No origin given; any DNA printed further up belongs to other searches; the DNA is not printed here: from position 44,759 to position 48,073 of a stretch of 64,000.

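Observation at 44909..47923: Lone HEPN-like + NACHT/STAND protein: candidate undescribed NLR-like anti-phage system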

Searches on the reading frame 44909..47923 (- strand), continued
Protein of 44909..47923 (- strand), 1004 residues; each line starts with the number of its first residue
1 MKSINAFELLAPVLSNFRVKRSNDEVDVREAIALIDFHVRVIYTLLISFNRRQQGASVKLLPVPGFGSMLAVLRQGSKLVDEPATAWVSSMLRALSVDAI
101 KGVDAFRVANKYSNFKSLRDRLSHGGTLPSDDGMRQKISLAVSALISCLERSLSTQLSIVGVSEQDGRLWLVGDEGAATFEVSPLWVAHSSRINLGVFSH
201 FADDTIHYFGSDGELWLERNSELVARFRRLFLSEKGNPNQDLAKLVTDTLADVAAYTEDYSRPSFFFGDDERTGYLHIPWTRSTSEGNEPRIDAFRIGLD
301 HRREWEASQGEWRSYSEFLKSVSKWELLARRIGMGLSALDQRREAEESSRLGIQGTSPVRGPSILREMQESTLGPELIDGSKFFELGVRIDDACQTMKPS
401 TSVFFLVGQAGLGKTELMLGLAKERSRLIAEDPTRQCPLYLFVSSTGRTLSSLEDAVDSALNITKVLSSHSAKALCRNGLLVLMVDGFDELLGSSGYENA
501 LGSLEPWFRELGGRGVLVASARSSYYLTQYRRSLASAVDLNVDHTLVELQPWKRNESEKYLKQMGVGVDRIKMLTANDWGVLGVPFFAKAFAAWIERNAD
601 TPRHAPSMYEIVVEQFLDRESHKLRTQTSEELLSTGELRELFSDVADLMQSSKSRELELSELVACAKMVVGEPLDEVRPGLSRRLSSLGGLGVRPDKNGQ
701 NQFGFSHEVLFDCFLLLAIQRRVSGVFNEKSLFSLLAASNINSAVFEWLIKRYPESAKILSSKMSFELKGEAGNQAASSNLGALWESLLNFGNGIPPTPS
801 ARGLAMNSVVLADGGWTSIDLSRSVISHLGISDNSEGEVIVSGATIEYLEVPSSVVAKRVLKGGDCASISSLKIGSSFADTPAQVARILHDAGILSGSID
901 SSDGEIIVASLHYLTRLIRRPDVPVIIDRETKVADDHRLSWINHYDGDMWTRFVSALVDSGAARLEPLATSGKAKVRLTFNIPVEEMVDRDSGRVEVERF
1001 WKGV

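Call 26: find_encoding_contigs(protein=P0036, flank=10000, max_places=2)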
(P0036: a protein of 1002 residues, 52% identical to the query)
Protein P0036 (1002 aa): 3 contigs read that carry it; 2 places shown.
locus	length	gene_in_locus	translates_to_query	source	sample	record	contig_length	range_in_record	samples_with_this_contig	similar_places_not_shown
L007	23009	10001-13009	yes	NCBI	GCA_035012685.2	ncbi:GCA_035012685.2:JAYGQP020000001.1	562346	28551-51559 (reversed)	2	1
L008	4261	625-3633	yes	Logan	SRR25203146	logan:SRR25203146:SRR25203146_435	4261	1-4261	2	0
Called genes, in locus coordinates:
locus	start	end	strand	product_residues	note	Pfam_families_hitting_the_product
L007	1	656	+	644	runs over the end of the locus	-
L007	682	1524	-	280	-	-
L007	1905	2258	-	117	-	PF12844:HTH_19 (weak), PF13560:HTH_31, PF01381:HTH_3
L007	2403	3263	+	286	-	-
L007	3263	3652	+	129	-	-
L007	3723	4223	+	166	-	-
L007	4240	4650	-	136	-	-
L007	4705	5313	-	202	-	-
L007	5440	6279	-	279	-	-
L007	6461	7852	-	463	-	PF00589:Phage_integrase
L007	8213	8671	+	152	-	-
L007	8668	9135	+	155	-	-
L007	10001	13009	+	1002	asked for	PF05729:NACHT (weak)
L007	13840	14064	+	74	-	-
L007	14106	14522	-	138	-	-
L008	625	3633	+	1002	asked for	PF05729:NACHT (weak)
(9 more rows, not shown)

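Call 27: predict_structure(alignment_id=A2)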
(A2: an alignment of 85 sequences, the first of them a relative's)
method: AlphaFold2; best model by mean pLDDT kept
length: 1004 residues; sequences in the alignment: 85
mean_pLDDT: 86.0   pTM: 0.63
mean pLDDT of the five models: 86.0, 83.9, 83.3, 83.0, 82.4
residues with pLDDT >= 90: 442; 70-90: 489; 50-70: 63; < 50: 10
segments of 3 or more residues with pLDDT < 50: 371-376
pLDDT, mean of each block of 10 residues (from residue 1): 85 79 69 93 94 73 86 91 84 96 92 89 82 90 94 94 91 84 90 84 87 85 83 62 84 90 85 85 85 89 88 94 93 92 85 78 81 47 83 83 86 88 95 94 76 83 81 93 87 64 84 90 73 78 88 92 89 85 88 85 69 85 77 91 95 92 93 86 80 79 86 93 90 93 91 89 88 79 96 94 95 93 95 91 93 92 86 92 83 73 74 85 89 85 83 94 92 91 86 88 87
secondary structure, 60 per line:
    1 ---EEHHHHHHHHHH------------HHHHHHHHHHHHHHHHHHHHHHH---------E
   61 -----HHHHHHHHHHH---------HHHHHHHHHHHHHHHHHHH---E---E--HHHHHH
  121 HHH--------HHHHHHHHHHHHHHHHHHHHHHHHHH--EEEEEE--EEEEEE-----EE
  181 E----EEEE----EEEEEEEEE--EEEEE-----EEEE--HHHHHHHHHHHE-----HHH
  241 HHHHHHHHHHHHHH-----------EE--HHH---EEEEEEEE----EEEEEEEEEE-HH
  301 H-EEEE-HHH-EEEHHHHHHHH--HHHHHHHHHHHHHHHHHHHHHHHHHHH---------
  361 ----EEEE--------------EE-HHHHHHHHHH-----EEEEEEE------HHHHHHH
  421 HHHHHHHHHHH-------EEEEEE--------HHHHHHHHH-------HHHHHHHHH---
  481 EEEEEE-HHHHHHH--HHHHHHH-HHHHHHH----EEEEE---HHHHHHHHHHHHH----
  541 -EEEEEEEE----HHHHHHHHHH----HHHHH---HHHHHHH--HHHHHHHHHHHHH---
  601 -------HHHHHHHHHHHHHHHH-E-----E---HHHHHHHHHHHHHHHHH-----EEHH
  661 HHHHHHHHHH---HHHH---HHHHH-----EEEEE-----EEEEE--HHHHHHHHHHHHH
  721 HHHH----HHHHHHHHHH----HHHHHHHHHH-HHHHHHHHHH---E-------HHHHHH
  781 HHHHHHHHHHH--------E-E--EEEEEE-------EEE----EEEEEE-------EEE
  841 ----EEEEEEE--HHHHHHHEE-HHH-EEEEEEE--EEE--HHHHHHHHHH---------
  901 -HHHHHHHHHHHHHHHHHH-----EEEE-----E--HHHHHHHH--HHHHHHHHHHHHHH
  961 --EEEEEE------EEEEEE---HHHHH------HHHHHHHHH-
elements in order (helices of 4 or more, strands of 3 or more residues): H6-15 H28-50 H66-76 H86-104 H115-123 H132-157 E160-165 E168-173 E179-181 E186-189 E194-202 E205-209 E215-218 H221-231 H238-254 E276-283 E288-297 E303-306 E312-314 H315-322 H325-351 E365-368 H386-395 E401-407 H414-431 E439-444 H453-461 H469-477 E481-486 H488-494 H497-503 H505-511 E516-520 H524-536 E542-549 H554-563 H568-572 H576-582 H585-597 H608-623 H635-651 H659-670 H674-677 H681-685 E691-695 E701-705 H708-724 H729-738 H743-752 H754-763 H775-791 E805-810 E818-820 E825-830 E838-840 E845-851 H854-860 E868-874 E877-879 H882-891 H902-919 E925-928 H937-944 H947-960 E963-968 E975-980 H984-988 H995-1003

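Call 29: fold_search(model_id=the predicted structure, library=pdb)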
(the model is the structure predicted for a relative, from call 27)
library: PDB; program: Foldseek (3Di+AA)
matches with E <= 10: 972; with E <= 0.001: 94
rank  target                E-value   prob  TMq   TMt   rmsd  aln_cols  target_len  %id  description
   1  4kxf_N                8.5e-11  1.00  0.18  0.20  15.9       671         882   10  Crystal structure of NLRC4 reveals its autoinhibition mechanism (released 2013-07-24)
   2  4kxf_F                1.4e-10  1.00  0.20  0.21  15.8       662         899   11  Crystal structure of NLRC4 reveals its autoinhibition mechanism (released 2013-07-24)
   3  4kxf_K                3.0e-10  1.00  0.21  0.23  15.9       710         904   10  Crystal structure of NLRC4 reveals its autoinhibition mechanism (released 2013-07-24)
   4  4kxf_D                4.4e-10  1.00  0.19  0.20  15.9       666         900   11  Crystal structure of NLRC4 reveals its autoinhibition mechanism (released 2013-07-24)
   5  4kxf_B                5.9e-10  1.00  0.20  0.21  16.0       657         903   12  Crystal structure of NLRC4 reveals its autoinhibition mechanism (released 2013-07-24)
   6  4kxf_H                6.2e-10  1.00  0.19  0.20  16.0       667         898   10  Crystal structure of NLRC4 reveals its autoinhibition mechanism (released 2013-07-24)
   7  4kxf_L                7.8e-10  1.00  0.19  0.21  16.1       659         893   11  Crystal structure of NLRC4 reveals its autoinhibition mechanism (released 2013-07-24)
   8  4kxf_P                2.5e-09  1.00  0.20  0.23  15.9       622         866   10  Crystal structure of NLRC4 reveals its autoinhibition mechanism (released 2013-07-24)
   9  8fvu_B                2.9e-09  1.00  0.32  0.35   9.3       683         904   10  Cryo-EM structure of human Needle/NAIP/NLRC4 (R288A) (released 2024-01-03)
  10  9ln6_A                5.4e-09  1.00  0.21  0.23  13.8       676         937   11  Structure of human NLRP14-UHRF1 complex (released 2026-03-18)
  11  8sxn_C                6.2e-09  1.00  0.19  0.22  15.9       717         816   10  Structure of NLRP3 and NEK7 complex (released 2024-02-14)
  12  9dh3_A                8.2e-09  1.00  0.19  0.17  14.4       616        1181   10  Cryo-EM structure of NLRP3 complex with Compound C (released 2024-12-25)
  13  8fw2_A                1.2e-08  1.00  0.30  0.33   9.6       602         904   11  Cryo-EM structure of full-length human NLRC4 inflammasome with C11 symmetry (released 2024-01-03)
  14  8ej4_A                1.4e-08  1.00  0.24  0.28  12.9       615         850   12  Cryo-EM structure of the active NLRP3 inflammasome disk (released 2022-12-14)
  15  7vtp_A                2.2e-08  1.00  0.22  0.26  15.4       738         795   11  Cryo-EM structure of PYD-deleted human NLRP3 hexamer (released 2022-03-09)
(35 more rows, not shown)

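Call 44: find_encoding_contigs(protein=P0092, flank=10000, max_places=1)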
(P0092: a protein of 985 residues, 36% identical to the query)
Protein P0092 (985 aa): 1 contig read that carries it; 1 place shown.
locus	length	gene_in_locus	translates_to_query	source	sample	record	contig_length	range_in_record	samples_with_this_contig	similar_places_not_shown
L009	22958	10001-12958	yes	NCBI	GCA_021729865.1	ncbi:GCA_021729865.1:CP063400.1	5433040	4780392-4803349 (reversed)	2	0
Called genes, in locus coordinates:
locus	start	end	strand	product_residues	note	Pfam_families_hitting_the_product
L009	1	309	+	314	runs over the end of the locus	PF00903:Glyoxalase (weak), PF13669:Glyoxalase_4 (faint), PF22247:Diox-like_N, PF00903:Glyoxalase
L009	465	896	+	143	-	PF03928:HbpS-like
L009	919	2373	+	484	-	PF00171:Aldedh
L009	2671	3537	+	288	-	PF00561:Abhydrolase_1, PF12146:Hydrolase_4, PF12697:Abhydrolase_6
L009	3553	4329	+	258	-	PF01557:FAA_hydrolase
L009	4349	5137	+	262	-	PF01557:FAA_hydrolase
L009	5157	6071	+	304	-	PF01118:Semialdhyde_dh (weak), PF09290:AcetDehyd-dimer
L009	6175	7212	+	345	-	PF00682:HMGL-like, PF07836:DmpG_comm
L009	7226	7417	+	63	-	PF01361:Tautomerase, PF14552:Tautomerase_2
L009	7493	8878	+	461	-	PF01425:Amidase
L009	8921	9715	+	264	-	-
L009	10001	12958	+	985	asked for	PF05729:NACHT (weak)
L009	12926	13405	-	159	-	-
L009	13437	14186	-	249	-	PF03352:Adenine_glyco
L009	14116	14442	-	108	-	-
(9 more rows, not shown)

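Call 45: find_encoding_contigs(protein=P0025, flank=10000, max_places=1)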
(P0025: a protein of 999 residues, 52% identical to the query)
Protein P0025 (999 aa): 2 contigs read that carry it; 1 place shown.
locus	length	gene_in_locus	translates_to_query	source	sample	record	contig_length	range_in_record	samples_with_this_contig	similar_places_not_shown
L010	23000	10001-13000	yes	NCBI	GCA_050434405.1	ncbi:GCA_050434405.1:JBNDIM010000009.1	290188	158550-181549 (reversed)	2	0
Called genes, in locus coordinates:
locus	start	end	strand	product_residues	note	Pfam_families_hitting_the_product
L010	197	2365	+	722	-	-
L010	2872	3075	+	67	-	-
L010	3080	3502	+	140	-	PF15970:HicB-like_2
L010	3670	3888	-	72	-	-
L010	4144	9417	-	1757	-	-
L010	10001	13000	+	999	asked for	PF05729:NACHT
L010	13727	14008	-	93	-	PF13560:HTH_31, PF01381:HTH_3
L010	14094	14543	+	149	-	-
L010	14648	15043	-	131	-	-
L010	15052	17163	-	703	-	-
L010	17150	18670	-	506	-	PF00589:Phage_integrase (weak)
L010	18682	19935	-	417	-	PF00589:Phage_integrase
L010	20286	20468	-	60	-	-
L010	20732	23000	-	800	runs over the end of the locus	PF07660:STN, PF07715:Plug, PF00593:TonB_dep_Rec_b-barrel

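Call 47: find_encoding_contigs(protein=P0093, flank=10000, max_places=2)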
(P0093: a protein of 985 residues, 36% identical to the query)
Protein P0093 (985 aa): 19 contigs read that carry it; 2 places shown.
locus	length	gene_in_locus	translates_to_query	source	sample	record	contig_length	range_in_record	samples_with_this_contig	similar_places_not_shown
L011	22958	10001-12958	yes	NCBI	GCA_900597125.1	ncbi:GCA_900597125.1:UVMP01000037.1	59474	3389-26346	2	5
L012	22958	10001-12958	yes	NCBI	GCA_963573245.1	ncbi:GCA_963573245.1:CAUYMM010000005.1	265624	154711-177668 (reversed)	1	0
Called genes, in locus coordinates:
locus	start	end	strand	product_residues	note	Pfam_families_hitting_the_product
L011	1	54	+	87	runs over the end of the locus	-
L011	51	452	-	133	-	-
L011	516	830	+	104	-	PF15943:YdaS_toxin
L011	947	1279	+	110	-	-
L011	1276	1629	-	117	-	-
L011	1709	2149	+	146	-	PF06892:Phage_CP76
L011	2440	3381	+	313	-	-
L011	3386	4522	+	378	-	PF01555:N6_N4_Mtase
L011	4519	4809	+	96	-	-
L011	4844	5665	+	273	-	PF17762:HTH_ParB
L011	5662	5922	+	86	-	PF12802:MarR_2 (faint), PF13730:HTH_36, PF13545:HTH_Crp_2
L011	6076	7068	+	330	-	PF13730:HTH_36 (weak)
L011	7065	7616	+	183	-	PF06356:DUF1064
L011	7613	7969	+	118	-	-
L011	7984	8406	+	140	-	PF07102:YbcO (weak)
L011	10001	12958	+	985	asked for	PF05729:NACHT (weak)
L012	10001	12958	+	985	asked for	PF05729:NACHT (weak)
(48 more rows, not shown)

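Call 48: find_encoding_contigs(protein=P0103, flank=10000, max_places=1)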
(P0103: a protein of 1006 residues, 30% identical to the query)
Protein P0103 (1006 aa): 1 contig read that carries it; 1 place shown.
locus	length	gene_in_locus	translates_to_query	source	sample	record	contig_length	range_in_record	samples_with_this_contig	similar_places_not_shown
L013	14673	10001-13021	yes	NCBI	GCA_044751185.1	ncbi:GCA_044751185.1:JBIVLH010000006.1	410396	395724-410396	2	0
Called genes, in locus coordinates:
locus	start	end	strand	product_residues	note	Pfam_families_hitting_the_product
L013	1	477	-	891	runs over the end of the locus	PF12740:PETase (faint), PF00561:Abhydrolase_1, PF01738:DLH (faint), PF02129:Peptidase_S15, PF12146:Hydrolase_4, PF08530:PepX_C, PF00005:ABC_tran, PF13304:AAA_21, +1 more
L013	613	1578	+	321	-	PF00248:Aldo_ket_red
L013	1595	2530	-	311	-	PF02779:Transket_pyr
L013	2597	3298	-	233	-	PF00456:Transketolase_N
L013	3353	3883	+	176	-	PF00376:MerR, PF13411:MerR_1, PF09278:MerR-DNA-bind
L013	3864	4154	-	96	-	PF05360:YiaAB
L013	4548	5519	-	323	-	PF14525:AraC_binding_2, PF12833:HTH_18, PF00165:HTH_AraC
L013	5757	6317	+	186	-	PF02525:Flavodoxin_2 (weak), PF03358:FMN_red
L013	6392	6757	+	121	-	PF08000:bPH_1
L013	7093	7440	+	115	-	PF04237:YjbR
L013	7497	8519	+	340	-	PF00296:Bac_luciferase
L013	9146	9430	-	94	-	PF00665:rve (weak), PF13683:rve_3, PF13333:rve_2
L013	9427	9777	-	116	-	PF01527:HTH_Tnp_1, PF04218:CENP-B_N (weak), PF13542:HTH_Tnp_ISL3 (weak)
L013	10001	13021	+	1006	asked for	-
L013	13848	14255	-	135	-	PF00072:Response_reg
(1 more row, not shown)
